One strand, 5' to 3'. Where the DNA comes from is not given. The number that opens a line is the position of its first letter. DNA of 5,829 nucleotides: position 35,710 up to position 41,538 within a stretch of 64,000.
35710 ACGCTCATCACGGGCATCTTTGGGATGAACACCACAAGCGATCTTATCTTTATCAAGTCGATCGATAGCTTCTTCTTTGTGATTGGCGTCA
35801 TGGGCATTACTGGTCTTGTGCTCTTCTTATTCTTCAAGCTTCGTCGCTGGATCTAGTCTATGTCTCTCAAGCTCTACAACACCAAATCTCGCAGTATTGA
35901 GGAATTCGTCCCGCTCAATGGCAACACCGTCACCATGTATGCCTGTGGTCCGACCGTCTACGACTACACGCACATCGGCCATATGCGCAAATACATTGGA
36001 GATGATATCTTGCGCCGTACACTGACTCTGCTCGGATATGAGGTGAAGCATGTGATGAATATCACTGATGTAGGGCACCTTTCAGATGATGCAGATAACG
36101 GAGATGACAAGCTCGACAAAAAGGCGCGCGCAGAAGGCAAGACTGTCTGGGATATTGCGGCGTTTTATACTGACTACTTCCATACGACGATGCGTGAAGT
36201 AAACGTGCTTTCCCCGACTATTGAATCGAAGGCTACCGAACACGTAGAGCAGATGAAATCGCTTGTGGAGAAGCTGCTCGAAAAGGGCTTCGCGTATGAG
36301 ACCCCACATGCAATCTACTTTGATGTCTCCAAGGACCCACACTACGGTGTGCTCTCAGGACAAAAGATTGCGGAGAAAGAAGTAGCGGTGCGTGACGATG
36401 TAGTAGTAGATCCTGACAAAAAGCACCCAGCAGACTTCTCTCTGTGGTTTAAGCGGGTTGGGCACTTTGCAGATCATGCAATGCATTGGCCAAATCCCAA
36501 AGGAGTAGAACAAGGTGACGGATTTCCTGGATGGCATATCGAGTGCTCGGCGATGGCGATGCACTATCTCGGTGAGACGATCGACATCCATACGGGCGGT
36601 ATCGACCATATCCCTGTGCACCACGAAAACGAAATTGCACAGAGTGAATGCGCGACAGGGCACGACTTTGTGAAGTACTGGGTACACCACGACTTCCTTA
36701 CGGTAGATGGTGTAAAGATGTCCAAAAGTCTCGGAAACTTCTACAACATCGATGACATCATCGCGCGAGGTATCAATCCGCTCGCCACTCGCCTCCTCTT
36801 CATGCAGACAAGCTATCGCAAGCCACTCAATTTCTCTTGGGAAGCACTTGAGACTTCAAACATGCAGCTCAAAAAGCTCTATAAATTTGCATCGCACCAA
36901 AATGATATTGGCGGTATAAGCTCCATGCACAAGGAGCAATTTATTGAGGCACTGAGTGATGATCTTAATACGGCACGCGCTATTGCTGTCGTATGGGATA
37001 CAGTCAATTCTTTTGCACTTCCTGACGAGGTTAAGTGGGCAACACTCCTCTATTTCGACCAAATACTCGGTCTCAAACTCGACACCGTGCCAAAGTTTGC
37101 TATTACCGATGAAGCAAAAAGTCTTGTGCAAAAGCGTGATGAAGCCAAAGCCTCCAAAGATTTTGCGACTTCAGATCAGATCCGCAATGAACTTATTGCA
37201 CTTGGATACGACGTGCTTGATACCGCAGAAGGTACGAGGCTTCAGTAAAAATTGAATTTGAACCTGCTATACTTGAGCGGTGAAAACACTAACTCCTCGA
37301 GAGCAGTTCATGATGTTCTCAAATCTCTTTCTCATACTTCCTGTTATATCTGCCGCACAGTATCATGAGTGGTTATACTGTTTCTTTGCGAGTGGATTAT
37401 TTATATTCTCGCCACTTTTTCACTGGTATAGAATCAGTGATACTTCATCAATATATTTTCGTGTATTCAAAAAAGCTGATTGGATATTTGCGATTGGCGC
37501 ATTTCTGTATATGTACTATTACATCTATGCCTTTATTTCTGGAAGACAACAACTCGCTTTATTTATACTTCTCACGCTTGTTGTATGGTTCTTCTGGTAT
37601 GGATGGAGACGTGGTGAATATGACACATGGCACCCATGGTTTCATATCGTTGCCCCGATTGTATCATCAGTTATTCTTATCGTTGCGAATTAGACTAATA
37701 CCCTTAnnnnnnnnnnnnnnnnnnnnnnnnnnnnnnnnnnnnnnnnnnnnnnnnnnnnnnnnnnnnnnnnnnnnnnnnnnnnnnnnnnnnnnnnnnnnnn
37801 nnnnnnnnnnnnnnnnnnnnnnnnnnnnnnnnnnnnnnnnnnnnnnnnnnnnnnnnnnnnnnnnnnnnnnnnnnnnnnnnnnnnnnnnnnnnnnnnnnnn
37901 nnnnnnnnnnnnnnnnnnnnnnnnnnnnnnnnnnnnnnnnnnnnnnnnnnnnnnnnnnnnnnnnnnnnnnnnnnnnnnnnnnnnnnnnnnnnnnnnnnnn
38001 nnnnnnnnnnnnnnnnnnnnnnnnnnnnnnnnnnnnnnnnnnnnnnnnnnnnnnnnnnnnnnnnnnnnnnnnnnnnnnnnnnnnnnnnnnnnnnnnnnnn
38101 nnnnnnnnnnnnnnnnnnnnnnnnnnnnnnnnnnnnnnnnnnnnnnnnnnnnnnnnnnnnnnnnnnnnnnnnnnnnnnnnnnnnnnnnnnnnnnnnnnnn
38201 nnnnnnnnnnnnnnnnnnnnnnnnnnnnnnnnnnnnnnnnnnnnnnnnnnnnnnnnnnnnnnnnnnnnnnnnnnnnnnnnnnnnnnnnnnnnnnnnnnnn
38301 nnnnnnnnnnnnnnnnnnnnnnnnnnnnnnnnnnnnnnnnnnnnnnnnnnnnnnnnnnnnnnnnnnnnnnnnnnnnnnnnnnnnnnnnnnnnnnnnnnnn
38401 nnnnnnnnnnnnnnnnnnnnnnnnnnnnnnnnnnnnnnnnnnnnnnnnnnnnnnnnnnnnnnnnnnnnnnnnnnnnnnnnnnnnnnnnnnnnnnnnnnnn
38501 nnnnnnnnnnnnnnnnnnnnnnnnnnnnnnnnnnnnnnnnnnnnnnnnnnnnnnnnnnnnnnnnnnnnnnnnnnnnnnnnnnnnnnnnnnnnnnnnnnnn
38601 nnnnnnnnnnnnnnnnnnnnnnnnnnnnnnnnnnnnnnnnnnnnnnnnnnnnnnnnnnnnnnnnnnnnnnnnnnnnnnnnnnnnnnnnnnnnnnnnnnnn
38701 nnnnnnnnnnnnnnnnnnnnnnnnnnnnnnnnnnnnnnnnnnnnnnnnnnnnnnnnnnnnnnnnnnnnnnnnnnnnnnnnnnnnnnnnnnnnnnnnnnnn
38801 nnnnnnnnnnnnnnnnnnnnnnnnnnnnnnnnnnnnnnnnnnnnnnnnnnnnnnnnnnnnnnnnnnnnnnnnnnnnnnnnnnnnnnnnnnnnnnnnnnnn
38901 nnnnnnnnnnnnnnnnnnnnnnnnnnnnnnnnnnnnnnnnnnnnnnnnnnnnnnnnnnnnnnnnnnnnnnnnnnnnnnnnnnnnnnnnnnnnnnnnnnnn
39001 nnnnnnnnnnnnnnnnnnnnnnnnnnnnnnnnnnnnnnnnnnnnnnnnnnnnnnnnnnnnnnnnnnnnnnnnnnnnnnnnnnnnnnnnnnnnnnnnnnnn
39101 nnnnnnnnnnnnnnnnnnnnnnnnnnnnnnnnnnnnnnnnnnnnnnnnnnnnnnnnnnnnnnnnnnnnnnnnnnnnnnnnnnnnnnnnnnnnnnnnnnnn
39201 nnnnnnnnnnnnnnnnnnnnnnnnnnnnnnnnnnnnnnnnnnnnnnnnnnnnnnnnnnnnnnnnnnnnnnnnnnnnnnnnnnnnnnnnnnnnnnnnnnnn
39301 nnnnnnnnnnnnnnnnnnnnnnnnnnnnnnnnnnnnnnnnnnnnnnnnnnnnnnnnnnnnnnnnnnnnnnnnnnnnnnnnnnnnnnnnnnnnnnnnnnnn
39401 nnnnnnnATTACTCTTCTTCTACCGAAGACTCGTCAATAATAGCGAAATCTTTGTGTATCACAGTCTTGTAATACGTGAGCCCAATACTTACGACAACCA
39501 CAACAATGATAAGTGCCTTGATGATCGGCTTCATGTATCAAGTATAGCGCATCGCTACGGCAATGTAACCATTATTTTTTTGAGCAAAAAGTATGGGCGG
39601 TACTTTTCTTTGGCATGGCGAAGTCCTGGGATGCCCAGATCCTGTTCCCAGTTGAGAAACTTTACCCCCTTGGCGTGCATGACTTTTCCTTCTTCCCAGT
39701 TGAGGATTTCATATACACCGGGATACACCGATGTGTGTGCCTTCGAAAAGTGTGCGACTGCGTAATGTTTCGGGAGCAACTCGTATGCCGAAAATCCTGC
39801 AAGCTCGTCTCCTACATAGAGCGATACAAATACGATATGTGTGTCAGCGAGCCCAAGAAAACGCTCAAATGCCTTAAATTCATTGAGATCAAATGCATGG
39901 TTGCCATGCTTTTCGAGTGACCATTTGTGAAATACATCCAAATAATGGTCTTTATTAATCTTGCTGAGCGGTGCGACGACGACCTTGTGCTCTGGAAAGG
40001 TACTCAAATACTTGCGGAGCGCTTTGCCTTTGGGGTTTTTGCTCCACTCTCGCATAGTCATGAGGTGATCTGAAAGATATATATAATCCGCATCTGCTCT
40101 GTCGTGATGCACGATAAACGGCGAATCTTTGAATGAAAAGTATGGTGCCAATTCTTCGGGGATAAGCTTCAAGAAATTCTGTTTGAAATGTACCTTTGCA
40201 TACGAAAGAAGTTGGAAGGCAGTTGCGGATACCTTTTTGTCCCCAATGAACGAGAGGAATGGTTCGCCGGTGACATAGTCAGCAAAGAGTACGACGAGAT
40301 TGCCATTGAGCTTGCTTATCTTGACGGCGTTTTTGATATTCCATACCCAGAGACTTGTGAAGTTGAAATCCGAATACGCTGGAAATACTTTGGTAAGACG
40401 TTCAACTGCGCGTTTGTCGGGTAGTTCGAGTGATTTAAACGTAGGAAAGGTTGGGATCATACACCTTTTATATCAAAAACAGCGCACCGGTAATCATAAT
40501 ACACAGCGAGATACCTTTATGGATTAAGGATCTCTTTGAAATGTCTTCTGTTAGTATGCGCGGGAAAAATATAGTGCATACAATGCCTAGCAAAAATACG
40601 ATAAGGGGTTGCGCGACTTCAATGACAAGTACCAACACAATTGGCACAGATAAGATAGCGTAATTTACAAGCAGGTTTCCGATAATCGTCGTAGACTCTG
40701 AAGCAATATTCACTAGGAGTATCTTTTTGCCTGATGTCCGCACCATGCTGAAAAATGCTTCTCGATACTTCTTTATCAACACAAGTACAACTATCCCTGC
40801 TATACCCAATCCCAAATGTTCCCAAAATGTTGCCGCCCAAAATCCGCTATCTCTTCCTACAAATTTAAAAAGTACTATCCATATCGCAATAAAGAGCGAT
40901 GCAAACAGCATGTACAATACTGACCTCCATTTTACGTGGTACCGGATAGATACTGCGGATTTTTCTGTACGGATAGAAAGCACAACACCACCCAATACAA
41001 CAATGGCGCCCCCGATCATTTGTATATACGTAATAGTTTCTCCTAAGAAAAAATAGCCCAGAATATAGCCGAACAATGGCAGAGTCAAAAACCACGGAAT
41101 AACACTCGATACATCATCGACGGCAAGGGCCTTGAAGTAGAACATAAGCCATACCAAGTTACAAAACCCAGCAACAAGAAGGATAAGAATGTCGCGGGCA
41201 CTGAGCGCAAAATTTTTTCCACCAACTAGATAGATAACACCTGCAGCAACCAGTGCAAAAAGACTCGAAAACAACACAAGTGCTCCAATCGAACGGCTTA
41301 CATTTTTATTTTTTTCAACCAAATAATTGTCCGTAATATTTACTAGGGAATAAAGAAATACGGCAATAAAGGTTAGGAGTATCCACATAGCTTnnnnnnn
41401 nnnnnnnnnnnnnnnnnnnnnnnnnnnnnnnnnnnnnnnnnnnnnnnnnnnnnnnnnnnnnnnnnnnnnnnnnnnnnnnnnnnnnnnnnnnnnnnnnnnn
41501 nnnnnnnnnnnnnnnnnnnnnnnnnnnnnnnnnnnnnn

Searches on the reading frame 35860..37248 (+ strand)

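Call 76: search_protein_families(library=pfam, proteins=[window:35860-37248:+], max_evalue=0.00001)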
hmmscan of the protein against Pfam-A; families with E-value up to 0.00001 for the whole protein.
window:35860-37248:+ (462 aa): 3 families
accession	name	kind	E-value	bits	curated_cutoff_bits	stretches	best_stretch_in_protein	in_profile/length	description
PF01406.26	tRNA-synt_1e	-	3.6e-95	319.2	27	1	16-333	2-299/301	tRNA synthetases class I (C) catalytic domain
PF09334.17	tRNA-synt_1g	-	5.4e-13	48.9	20.1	1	35-160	12-128/391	tRNA synthetases class I (M)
PF09190.17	DALR_2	-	1.5e-06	29.1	22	0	360-383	1-24/57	DALR domain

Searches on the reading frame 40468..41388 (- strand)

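Call 49: search_protein_families(library=pfam, proteins=[window:40468-41388:-], max_evalue=0.001)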
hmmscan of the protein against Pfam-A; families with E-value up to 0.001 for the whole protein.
window:40468-41388:- (306 aa): 1 family
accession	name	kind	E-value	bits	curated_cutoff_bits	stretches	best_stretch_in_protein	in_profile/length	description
PF00892.27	EamA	-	2.1e-12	47.9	28.2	1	1-138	2-134/135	EamA-like transporter family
